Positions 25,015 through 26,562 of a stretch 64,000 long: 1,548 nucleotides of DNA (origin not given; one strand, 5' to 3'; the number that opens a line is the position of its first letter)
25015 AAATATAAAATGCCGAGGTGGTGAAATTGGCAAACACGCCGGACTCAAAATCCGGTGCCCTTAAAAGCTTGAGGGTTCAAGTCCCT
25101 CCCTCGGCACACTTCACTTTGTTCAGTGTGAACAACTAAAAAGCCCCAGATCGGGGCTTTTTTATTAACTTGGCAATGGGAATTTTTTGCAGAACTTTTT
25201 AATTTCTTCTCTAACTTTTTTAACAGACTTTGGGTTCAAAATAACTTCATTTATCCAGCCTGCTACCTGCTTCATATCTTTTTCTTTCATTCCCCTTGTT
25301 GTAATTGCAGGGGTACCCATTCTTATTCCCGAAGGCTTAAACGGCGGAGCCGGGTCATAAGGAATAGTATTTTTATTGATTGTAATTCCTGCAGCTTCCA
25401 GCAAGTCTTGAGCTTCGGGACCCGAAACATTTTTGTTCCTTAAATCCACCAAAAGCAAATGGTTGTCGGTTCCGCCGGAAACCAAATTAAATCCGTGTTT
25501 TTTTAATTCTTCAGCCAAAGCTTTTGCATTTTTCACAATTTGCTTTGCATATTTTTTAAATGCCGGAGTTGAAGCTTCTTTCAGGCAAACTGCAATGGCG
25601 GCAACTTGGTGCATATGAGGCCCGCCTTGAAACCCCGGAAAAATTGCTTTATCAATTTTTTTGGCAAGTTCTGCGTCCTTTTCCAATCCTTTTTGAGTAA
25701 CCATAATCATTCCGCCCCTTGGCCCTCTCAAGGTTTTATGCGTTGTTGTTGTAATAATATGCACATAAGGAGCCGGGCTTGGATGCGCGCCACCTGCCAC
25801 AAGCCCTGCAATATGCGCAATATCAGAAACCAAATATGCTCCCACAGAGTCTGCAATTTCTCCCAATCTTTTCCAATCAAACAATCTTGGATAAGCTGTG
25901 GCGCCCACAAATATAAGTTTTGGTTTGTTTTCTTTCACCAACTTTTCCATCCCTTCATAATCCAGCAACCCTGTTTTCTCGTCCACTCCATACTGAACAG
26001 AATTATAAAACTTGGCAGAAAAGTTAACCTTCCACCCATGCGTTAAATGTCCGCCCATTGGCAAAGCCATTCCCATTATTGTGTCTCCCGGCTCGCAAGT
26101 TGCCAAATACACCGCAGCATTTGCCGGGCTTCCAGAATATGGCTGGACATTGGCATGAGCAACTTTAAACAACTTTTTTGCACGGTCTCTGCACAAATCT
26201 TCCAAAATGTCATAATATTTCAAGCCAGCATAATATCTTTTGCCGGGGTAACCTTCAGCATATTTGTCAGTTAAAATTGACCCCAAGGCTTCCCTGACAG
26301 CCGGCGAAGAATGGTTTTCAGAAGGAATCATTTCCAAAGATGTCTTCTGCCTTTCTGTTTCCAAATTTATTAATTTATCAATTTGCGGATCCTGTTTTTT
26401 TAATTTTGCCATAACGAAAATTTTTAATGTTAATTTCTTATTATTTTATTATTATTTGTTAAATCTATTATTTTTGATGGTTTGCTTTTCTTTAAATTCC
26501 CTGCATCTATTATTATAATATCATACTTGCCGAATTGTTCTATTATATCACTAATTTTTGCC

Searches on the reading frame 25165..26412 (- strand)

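Call 11: search_protein_families(library=pfam, proteins=[window:25165-26412:-], max_evalue=0.01)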
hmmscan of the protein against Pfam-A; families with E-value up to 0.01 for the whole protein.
window:25165-26412:- (415 aa): 4 families
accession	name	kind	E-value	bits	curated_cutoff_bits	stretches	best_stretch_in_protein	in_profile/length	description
PF00464.25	SHMT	-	1.7e-167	557.5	27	1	4-387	1-399/399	Serine hydroxymethyltransferase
PF00155.27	Aminotran_1_2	-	2.4e-11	43.9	19.7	1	66-374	40-353/361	Aminotransferase class I and II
PF01041.23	DegT_DnrJ_EryC1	-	0.0051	16.5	19.8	1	139-248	89-196/360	DegT/DnrJ/EryC1/StrS aminotransferase family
PF01212.27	Beta_elim_lyase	-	0.0087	15.9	27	0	76-346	39-273/288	Beta-eliminating lyase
